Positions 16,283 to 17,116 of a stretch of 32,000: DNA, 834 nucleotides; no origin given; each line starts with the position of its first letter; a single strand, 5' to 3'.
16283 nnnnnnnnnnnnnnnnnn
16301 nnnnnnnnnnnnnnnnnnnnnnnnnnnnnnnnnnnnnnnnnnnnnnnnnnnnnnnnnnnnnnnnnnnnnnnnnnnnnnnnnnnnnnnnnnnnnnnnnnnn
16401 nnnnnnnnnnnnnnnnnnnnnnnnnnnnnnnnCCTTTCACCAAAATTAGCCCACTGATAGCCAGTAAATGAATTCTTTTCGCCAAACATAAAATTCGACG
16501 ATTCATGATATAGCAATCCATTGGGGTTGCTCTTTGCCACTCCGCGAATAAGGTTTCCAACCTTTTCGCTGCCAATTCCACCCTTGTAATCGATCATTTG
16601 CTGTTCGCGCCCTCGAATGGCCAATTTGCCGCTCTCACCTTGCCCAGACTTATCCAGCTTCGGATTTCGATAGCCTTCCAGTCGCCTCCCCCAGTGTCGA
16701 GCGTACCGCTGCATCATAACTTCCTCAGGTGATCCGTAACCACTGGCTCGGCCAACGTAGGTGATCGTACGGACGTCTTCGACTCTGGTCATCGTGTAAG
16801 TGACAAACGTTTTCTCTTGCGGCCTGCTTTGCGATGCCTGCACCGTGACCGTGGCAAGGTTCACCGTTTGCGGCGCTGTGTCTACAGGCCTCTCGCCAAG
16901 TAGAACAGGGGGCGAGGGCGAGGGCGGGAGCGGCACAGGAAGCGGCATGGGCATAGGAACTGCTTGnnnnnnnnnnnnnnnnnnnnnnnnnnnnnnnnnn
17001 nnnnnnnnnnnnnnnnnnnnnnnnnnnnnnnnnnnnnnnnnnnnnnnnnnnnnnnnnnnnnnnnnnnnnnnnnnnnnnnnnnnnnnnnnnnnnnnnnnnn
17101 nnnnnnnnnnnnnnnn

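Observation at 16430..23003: Two-gene, Sec-signal RHS system: an 882-aa YD-repeat protein and a 1303-aa RHS toxin, with no T6SS or other secretion-system genes recognised in the window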

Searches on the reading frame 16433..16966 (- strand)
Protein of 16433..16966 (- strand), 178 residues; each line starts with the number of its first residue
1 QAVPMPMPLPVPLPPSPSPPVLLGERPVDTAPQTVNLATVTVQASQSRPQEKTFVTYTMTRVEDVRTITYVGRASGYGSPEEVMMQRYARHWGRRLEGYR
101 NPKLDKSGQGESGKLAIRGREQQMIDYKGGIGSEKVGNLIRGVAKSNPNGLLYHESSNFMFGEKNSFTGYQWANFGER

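Call 36: search_protein_families(library=pfam, proteins=[window:16433-16966:-], max_evalue=10)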
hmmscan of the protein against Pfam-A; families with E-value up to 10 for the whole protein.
seq(178 aa): 0 families

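Call 37: search_solved_structures(query=window:16433-16966:-, max_evalue=10)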
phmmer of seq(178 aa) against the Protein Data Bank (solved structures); distinct sequences matched with E-value up to 10: 0.

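Call 38: find_homologous_proteins(query=window:16433-16891:-, max_evalue=0.001)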
Query seq(153 aa) (153 aa): 14 proteins with E <= 0.001 among 26 candidates.
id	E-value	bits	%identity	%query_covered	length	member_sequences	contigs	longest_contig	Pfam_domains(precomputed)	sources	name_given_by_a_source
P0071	5.0e-28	116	51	78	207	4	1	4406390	-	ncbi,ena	-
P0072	2.7e-27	113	48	86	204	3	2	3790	-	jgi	jgi:hypothetical protein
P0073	1.0e-26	112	48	83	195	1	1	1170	-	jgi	jgi:hypothetical protein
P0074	1.5e-25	108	49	78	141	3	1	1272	-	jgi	jgi:hypothetical protein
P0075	1.7e-22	98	47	79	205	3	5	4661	-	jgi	jgi:hypothetical protein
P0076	2.4e-22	97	56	57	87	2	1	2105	-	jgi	jgi:hypothetical protein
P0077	2.5e-22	97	43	89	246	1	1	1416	-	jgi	-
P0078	4.1e-21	93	42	87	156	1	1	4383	-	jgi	jgi:hypothetical protein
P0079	2.4e-9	55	54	37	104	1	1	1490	-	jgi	-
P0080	2.0e-8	52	39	82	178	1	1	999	-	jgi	jgi:hypothetical protein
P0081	1.4e-7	49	42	48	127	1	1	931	-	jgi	jgi:hypothetical protein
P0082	2.0e-7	49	41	63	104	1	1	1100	-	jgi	jgi:hypothetical protein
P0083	6.6e-6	44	52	36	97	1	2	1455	-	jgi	jgi:hypothetical protein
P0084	9.4e-5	40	50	36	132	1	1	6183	-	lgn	-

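Call 40: search_solved_structures(query=A2, max_evalue=10, show_alignments=3)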
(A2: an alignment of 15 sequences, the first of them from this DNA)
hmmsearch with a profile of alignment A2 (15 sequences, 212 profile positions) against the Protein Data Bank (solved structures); distinct sequences matched with E-value up to 10: 0.

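Call 53: search_protein_representatives(alignment_id=A2)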
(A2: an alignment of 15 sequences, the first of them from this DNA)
Query: 15 sequences, 212 profile positions. Proteins with E-value up to 0.001 (for the whole library): 1330; up to 1e-10: 1048; up to 1e-30: 298. The best 150 are listed.
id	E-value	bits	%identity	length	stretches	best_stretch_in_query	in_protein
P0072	6.3e-77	274.9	-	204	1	1-212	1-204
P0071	6.5e-72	258.5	-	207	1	2-211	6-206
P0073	1.6e-69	250.7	-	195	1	30-212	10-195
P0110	3.2e-61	223.6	-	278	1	46-212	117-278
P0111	2.7e-60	220.6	-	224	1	31-212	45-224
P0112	5.6e-59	216.2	-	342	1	33-212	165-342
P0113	1.9e-58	214.5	-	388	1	36-212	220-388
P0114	2.5e-58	214.1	-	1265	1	48-211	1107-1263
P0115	3.3e-58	213.7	-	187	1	57-212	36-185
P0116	3.4e-58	213.7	-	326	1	44-212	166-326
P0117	3.8e-58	213.5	-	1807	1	7-211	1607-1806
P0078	1.6e-57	211.5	-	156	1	64-212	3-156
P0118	8.2e-57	209.2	-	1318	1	40-212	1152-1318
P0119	9.2e-57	209.0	-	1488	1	57-212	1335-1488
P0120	2.0e-56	207.9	-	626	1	57-212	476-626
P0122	7.2e-56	206.1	-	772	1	56-212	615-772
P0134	2.3e-53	197.9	-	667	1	52-212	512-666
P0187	2.6e-45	171.6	-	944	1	80-212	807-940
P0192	1.7e-44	168.9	-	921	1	74-211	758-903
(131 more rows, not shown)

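Call 54: search_protein_families(library=pfam, proteins=[P0114, P0118, P0122, P0120, P0134, P0187, P0192, P0112, P0113, P0116], max_evalue=0.01)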
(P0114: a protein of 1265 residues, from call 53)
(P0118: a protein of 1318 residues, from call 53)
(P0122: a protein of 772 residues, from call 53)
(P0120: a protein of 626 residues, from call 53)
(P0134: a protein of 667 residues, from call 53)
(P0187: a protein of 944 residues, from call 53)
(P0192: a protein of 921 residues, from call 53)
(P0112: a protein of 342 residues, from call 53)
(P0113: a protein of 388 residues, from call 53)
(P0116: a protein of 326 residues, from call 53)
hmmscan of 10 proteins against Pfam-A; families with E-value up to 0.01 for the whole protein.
P0114 (1265 aa): 2 families
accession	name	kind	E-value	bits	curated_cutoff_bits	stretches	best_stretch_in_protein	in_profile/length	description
PF20041.5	DUF6443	-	2.9e-35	121.9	27.8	1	27-158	13-136/137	Domain of unknown function (DUF6443)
PF05593.20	RHS_repeat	-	1e-08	35.8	22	0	755-792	1-38/38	RHS Repeat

P0118 (1318 aa): 1 family
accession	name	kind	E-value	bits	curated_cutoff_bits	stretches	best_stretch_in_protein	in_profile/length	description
PF05593.20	RHS_repeat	-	4.5e-20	72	22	3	313-340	9-36/38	RHS Repeat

P0122 (772 aa): 1 family
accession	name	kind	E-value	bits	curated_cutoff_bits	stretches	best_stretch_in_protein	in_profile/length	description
PF05593.20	RHS_repeat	-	0.0006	20.6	22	1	136-161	11-36/38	RHS Repeat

P0120 (626 aa): 1 family
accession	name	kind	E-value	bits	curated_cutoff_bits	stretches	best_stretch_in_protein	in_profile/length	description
PF05593.20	RHS_repeat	-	0.0055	17.5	22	0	4-27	13-36/38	RHS Repeat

P0134 (667 aa): 0 families

P0187 (944 aa): 3 families
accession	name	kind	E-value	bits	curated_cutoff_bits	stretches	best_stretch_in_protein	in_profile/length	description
PF05593.20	RHS_repeat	-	4.3e-24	84.8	22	2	401-438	1-38/38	RHS Repeat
PF17957.7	Big_7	-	5e-06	27.5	24.1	1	165-236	1-68/70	Bacterial Ig domain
PF16158.11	N_BRCA1_IG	-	0.00046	21.1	28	1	60-150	6-101/108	Ig-like domain from next to BRCA1 gene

P0192 (921 aa): 1 family
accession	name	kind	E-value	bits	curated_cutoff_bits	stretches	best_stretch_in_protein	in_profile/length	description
PF05593.20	RHS_repeat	-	2e-11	44.4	22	1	209-246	1-37/38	RHS Repeat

P0112 (342 aa): 0 families

P0113 (388 aa): 0 families

P0116 (326 aa): 0 families

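Call 66: predict_structure(alignment_id=A4)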
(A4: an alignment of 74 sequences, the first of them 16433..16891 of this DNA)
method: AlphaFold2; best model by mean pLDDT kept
length: 153 residues; sequences in the alignment: 74
mean_pLDDT: 90.2   pTM: 0.79
mean pLDDT of the five models: 90.2, 89.9, 89.5, 89.3, 89.2
residues with pLDDT >= 90: 120; 70-90: 4; 50-70: 27; < 50: 2
segments of 3 or more residues with pLDDT < 50: none
pLDDT, mean of each block of 10 residues (from residue 1): 61 56 85 98 98 98 97 98 98 99 98 98 97 98 84 59
secondary structure, 60 per line:
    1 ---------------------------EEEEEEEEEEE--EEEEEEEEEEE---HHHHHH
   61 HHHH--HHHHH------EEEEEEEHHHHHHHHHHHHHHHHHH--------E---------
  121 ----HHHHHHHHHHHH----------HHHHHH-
elements in order: E28-38 E41-51 H55-64 H67-71 E78-84 H85-102 H125-136 H147-152

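Call 68: fold_search(model_id=the predicted structure, library=pdb)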
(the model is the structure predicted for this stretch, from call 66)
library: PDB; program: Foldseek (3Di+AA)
matches with E <= 10: 265; with E <= 0.001: 0
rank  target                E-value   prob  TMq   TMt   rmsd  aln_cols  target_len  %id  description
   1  2qqd_B                5.7e-02  0.77  0.25  0.32   6.4        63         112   17  N47A mutant of Pyruvoyl-dependent Arginine Decarboxylase from Methanococcus jannashii (released 2008-03-18)
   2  2qqc_B                1.1e-01  0.63  0.25  0.32   6.4        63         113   17  E109Q mutant of Pyruvoyl-dependent Arginine Decarboxylase from Methanococcus jannashii (released 2008-03-18)
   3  6skf_BT               1.4e-01  0.77  0.28  0.49   3.6        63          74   11  Cryo-EM Structure of T. kodakarensis 70S ribosome (released 2020-07-29)
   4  1mt1_B                1.4e-01  0.57  0.25  0.32   6.5        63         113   17  The Crystal Structure of Pyruvoyl-dependent Arginine Decarboxylase from Methanococcus jannaschii (released 2003-03-25)
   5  2qqd_H                1.6e-01  0.51  0.25  0.25   6.6        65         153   15  N47A mutant of Pyruvoyl-dependent Arginine Decarboxylase from Methanococcus jannashii (released 2008-03-18)
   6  1n2m_F                2.0e-01  0.47  0.24  0.24   6.6        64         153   17  The S53A Proenzyme Structure of Methanococcus jannaschii. (released 2003-03-25)
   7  1n2m_A                2.0e-01  0.47  0.24  0.24   6.6        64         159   17  The S53A Proenzyme Structure of Methanococcus jannaschii. (released 2003-03-25)
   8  2qqd_C                2.4e-01  0.41  0.24  0.23   6.4        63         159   17  N47A mutant of Pyruvoyl-dependent Arginine Decarboxylase from Methanococcus jannashii (released 2008-03-18)
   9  1n2m_E                3.1e-01  0.38  0.24  0.23   6.4        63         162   17  The S53A Proenzyme Structure of Methanococcus jannaschii. (released 2003-03-25)
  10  1n2m_B                3.5e-01  0.35  0.24  0.24   6.3        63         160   17  The S53A Proenzyme Structure of Methanococcus jannaschii. (released 2003-03-25)
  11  1n2m_C                3.5e-01  0.35  0.24  0.23   6.4        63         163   17  The S53A Proenzyme Structure of Methanococcus jannaschii. (released 2003-03-25)
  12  1n2m_D                4.7e-01  0.30  0.24  0.24   6.4        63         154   17  The S53A Proenzyme Structure of Methanococcus jannaschii. (released 2003-03-25)
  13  1zbi_A                4.7e-01  0.07  0.18  0.20  16.4       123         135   11  Bacillus halodurans RNase H catalytic domain mutant D132N in complex with 12-mer RNA/DNA hybrid (released 2005-07-12)
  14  9yjm                  7.3e-01  0.07  0.16  0.18  14.6        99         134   13  Joint X-ray/neutron structure of D132N Bacillus halodurans RNase H1 in the apo-form (released 2026-03-18)
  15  8cty_H                7.3e-01  0.06  0.19  0.22  17.6       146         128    7  12-mer DNA structure of ExBIM bound to RNase-H (released 2022-08-31)
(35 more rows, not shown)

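Call 70: fold_search(model_id=the predicted structure, library=viral)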
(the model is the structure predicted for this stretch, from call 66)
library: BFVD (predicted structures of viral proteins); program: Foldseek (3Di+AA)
matches with E <= 10: 1076; with E <= 0.001: 0
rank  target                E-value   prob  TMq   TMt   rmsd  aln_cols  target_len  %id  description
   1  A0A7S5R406            5.7e-03  0.99  0.40  0.29   5.8       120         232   20  (no name in the UniProt tables at hand)
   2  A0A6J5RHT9            6.5e-03  0.98  0.43  0.29  10.4       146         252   12  GrpIintron_endo, group I intron endonuclease [uncultured Caudovirales phage]
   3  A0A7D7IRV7            8.3e-03  0.90  0.36  0.23  12.7       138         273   16  (no name in the UniProt tables at hand)
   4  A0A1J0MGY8            1.0e-02  0.89  0.36  0.34  13.3       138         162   17  GIY-YIG domain-containing protein [Klebsiella phage KPV15]
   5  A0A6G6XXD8            1.4e-02  0.98  0.38  0.21   5.0       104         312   12  (no name in the UniProt tables at hand)
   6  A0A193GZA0            1.5e-02  0.91  0.35  0.28   6.8       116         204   16  Homing endonuclease [Escherichia phage phT4A]
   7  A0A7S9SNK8            1.5e-02  0.98  0.42  0.30  11.8       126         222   11  (no name in the UniProt tables at hand)
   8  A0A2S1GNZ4            1.5e-02  0.85  0.39  0.28  13.4       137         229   12  Putative endonuclease [Enterobacteria phage vB_EcoM_IME281]
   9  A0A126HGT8            1.9e-02  0.98  0.38  0.26   5.9       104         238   16  Seg-like homing endonuclease [Vibrio phage phi-Grn1]
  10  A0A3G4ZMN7            1.9e-02  0.47  0.25  0.13  11.5       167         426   16  CCHC-type domain-containing protein [Terrestrivirus sp.]
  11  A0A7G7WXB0            2.0e-02  0.96  0.39  0.33   8.5       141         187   14  GIY-YIG domain-containing protein [Rhizobium phage P9VFCI]
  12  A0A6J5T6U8            2.4e-02  0.77  0.36  0.27  18.4       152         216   19  GIY-YIG_COG3680 domain containing protein [uncultured Caudovirales phage]
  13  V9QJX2                3.1e-02  0.85  0.25  0.34   9.6        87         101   16  (no name in the UniProt tables at hand)
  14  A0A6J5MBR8            3.3e-02  0.99  0.38  0.13   7.7        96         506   17  Terminase-like family [uncultured Caudovirales phage]
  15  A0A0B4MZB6            3.3e-02  0.98  0.26  0.41   4.4        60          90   15  Uncharacterized protein [Streptococcus phage SOCP]
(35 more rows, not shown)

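Call 75: find_encoding_contigs(protein=P0071, flank=6000, max_places=3)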
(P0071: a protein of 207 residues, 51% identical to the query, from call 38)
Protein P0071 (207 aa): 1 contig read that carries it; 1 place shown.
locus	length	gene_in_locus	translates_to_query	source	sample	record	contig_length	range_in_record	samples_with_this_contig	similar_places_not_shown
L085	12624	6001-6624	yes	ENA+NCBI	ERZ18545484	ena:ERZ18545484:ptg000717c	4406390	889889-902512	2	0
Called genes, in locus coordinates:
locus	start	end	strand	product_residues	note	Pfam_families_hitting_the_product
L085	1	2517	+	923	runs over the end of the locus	PF01807:Zn_ribbon_DnaG, PF13362:Toprim_3 (weak), PF13662:Toprim_4 (weak), PF13155:Toprim_2, PF27228:MTBMA_p00010_2nd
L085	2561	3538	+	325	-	PF00589:Phage_integrase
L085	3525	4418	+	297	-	PF02899:Phage_int_SAM_1, PF13495:Phage_int_SAM_4 (weak), PF00589:Phage_integrase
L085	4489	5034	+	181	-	PF10543:ORF6N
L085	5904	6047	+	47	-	-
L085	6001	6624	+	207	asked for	-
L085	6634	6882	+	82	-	-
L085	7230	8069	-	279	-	PF13276:HTH_21, PF00665:rve, PF24764:rva_4 (faint), PF13683:rve_3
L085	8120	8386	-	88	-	PF01527:HTH_Tnp_1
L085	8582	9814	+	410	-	PF00872:Transposase_mut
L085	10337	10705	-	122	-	-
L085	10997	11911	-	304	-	PF18962:Por_Secre_tail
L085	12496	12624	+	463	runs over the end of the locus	PF00078:RVT_1, PF08388:GIIM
